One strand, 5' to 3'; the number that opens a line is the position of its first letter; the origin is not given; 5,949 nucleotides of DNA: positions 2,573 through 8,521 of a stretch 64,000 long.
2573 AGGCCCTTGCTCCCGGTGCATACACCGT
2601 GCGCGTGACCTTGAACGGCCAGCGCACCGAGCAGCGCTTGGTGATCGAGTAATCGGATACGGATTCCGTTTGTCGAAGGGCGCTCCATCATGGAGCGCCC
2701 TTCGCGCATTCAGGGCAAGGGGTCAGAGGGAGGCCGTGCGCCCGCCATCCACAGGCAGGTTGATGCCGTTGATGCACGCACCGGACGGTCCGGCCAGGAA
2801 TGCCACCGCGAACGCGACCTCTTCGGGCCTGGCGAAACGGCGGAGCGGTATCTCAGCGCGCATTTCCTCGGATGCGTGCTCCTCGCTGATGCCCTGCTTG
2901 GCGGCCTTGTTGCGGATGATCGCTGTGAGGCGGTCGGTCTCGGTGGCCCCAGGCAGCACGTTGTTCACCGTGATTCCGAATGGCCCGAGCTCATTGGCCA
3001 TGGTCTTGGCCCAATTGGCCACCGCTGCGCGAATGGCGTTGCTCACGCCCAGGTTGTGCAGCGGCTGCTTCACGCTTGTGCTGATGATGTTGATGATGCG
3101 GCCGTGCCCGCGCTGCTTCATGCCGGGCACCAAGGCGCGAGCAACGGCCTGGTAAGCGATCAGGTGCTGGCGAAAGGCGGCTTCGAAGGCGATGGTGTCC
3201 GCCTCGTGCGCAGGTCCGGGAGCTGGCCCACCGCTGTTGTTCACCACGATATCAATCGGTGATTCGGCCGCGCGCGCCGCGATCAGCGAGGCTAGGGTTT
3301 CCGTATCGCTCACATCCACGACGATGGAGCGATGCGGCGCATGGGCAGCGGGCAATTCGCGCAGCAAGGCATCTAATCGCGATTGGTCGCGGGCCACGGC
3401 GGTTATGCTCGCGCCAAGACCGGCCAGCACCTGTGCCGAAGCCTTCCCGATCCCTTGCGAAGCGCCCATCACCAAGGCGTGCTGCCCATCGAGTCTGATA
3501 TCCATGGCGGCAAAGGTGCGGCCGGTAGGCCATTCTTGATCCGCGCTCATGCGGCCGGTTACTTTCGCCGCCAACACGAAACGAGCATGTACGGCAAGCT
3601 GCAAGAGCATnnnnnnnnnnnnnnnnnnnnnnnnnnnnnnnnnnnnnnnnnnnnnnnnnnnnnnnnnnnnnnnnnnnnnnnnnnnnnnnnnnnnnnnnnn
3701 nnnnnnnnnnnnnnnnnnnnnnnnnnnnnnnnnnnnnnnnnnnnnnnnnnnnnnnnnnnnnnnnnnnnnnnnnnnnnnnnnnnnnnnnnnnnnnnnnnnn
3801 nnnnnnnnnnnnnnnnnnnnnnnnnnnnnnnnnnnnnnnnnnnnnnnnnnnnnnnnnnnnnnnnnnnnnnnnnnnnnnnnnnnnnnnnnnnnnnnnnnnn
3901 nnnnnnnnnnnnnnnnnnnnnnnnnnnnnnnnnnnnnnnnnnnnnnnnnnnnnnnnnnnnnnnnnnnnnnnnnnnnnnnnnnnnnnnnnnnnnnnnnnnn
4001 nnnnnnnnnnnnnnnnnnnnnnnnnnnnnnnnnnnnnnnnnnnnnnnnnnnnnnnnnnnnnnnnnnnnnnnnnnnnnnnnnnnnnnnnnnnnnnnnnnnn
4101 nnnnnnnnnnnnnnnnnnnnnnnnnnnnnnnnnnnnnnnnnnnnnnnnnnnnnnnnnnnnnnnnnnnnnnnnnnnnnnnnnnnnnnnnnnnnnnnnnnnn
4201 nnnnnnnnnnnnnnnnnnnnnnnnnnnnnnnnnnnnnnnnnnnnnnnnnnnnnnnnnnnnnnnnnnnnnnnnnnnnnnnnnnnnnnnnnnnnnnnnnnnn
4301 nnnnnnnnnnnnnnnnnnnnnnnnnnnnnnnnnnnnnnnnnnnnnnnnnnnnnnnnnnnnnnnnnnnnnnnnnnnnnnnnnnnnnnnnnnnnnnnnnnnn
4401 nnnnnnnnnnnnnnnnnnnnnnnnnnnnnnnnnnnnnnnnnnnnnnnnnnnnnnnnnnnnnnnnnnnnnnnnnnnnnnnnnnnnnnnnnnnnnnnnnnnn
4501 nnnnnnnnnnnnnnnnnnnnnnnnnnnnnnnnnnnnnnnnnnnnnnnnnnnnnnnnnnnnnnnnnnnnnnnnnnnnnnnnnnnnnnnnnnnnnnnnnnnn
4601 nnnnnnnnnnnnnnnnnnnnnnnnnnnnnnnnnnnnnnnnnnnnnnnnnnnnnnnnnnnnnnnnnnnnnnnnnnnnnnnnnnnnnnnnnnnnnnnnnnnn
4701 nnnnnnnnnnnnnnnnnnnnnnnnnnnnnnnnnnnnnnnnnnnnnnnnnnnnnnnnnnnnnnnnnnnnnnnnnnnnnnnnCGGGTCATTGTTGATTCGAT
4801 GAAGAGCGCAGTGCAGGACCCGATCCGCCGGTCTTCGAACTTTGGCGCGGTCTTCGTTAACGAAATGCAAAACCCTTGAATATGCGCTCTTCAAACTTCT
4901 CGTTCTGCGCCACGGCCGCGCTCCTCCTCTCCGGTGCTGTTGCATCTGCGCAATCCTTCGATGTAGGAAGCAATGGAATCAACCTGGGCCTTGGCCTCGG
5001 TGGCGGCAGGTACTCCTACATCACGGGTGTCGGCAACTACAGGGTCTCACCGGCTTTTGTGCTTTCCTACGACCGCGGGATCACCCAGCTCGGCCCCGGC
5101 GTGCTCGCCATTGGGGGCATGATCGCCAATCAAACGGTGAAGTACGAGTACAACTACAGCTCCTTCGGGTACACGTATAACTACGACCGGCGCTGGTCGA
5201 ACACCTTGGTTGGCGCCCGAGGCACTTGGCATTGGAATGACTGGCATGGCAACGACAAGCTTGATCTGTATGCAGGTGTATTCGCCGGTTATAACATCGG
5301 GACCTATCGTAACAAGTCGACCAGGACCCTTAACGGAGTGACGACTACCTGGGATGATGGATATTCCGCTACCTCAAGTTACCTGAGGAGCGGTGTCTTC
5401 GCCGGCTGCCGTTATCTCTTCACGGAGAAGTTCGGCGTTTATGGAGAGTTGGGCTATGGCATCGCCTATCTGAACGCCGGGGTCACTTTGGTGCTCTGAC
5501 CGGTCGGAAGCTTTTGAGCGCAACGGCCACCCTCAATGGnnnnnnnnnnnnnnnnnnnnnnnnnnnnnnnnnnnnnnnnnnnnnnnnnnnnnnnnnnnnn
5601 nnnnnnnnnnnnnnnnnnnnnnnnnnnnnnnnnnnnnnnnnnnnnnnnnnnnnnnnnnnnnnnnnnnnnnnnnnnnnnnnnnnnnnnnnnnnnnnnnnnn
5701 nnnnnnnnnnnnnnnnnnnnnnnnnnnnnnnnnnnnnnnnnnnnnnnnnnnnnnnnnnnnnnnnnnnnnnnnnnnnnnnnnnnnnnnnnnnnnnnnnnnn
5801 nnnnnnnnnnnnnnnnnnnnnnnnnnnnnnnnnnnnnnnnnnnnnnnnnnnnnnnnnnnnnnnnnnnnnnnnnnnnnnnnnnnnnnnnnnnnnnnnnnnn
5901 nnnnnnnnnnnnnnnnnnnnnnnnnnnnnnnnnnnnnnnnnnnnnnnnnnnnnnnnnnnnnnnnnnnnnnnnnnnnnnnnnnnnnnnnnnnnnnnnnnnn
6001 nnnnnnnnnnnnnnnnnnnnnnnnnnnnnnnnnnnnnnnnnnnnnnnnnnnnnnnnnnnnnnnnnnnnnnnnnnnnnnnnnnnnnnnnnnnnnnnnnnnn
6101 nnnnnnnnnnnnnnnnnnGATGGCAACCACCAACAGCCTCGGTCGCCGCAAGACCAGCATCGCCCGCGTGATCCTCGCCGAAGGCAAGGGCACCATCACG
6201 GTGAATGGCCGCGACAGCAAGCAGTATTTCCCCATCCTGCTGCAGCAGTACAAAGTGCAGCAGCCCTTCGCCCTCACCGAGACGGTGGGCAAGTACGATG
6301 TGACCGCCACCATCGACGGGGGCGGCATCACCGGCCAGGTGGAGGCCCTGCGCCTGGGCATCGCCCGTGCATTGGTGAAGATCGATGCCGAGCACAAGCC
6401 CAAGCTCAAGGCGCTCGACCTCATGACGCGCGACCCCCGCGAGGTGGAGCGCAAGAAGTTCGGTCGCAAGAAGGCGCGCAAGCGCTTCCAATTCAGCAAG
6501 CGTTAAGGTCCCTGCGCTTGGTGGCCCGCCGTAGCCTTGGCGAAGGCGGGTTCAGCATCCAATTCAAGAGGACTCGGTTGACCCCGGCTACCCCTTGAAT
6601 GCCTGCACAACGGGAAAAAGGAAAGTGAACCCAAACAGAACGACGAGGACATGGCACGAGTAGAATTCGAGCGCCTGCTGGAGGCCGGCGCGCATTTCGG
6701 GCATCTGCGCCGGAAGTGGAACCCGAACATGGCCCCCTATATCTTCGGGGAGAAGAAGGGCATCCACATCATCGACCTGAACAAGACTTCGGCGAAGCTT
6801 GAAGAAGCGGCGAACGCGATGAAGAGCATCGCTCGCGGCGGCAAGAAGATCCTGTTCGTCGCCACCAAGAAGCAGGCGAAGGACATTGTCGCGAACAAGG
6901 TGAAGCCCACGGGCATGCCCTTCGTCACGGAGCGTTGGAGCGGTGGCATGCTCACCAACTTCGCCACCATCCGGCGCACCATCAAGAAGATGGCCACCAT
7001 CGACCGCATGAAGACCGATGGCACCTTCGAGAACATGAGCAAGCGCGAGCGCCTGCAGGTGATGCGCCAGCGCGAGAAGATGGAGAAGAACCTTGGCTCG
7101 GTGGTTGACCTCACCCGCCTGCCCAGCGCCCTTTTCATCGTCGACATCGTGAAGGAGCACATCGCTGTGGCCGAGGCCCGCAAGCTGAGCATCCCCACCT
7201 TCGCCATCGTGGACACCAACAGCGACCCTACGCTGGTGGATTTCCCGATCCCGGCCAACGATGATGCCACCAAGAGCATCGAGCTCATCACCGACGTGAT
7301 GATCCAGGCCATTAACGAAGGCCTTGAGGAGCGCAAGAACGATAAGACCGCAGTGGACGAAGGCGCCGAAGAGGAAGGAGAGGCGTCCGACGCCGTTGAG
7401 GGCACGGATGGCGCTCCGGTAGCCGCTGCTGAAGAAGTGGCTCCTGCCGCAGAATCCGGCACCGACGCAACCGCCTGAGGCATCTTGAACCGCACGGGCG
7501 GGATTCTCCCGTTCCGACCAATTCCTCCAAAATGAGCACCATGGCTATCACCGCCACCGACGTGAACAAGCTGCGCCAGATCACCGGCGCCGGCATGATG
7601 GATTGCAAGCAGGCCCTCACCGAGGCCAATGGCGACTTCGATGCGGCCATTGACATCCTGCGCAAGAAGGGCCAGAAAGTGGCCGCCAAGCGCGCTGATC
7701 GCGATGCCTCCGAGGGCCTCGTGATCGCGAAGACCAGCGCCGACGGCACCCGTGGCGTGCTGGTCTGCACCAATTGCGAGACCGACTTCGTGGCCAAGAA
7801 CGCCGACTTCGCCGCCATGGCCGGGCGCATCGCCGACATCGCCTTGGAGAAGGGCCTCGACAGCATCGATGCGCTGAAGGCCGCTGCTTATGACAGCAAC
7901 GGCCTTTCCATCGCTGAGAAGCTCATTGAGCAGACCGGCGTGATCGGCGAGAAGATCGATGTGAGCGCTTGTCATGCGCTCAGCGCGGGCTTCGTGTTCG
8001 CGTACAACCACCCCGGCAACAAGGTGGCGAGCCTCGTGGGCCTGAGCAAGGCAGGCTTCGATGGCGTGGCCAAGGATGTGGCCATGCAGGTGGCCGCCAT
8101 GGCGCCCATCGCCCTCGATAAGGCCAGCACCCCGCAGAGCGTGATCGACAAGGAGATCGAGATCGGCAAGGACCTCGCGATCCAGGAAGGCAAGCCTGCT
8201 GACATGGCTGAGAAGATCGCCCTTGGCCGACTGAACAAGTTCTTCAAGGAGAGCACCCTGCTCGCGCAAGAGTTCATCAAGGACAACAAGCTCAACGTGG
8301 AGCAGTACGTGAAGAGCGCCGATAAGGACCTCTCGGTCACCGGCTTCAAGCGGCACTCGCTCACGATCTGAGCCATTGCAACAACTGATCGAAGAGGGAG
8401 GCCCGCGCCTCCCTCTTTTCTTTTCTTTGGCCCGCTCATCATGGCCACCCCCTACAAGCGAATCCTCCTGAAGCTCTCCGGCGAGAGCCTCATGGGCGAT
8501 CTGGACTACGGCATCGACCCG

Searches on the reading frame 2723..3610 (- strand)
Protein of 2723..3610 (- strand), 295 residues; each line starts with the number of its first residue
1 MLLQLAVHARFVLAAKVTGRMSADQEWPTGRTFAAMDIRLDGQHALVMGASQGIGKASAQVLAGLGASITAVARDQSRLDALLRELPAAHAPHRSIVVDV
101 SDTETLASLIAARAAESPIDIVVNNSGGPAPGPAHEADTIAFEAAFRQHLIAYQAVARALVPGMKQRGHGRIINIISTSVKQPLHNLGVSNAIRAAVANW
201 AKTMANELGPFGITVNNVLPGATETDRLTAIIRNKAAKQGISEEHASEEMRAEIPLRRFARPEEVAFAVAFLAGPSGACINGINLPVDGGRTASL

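Call 67: search_protein_families(library=pfam, proteins=[window:2723-3610:-], max_evalue=0.00001)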
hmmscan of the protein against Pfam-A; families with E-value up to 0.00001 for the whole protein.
window:2723-3610:- (295 aa): 2 families
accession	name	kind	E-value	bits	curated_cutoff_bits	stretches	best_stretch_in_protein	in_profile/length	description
PF13561.12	adh_short_C2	-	2.1e-40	139.2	27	1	49-291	1-235/236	Enoyl-(Acyl carrier protein) reductase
PF00106.31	adh_short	-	4.6e-37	127.8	26.6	1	43-231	1-190/195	short chain dehydrogenase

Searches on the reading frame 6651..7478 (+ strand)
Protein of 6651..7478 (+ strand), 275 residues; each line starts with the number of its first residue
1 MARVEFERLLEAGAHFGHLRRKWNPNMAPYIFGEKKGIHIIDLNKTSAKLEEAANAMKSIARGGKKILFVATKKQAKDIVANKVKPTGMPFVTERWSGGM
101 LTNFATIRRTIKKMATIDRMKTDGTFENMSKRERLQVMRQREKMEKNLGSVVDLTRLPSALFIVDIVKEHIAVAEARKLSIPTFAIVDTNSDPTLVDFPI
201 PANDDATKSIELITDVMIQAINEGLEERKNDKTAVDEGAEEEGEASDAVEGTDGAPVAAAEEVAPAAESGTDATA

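Call 66: search_protein_families(library=pfam, proteins=[window:6651-7478:+], max_evalue=0.00001)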
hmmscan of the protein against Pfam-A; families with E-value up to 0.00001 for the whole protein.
window:6651-7478:+ (275 aa): 1 family
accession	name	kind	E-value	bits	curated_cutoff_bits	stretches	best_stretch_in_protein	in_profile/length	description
PF00318.25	Ribosomal_S2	-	2.8e-91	305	26.1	1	9-224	1-216/216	Ribosomal protein S2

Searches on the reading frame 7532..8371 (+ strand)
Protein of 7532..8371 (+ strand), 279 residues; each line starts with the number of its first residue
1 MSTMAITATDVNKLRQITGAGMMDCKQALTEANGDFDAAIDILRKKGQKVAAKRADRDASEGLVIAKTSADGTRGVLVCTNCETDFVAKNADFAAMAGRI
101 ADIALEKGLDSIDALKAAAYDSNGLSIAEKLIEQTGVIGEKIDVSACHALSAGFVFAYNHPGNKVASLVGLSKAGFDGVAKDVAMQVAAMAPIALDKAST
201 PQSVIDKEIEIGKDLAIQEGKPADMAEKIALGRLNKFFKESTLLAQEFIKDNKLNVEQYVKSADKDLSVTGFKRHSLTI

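Call 66: search_protein_families(library=pfam, proteins=[window:7532-8371:+], max_evalue=0.00001)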
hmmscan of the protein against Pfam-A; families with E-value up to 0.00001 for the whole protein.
window:7532-8371:+ (279 aa): 1 family
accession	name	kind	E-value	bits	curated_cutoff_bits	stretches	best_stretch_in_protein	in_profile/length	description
PF00889.24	EF_TS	-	5.6e-56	189.8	27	1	75-276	1-201/204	Elongation factor TS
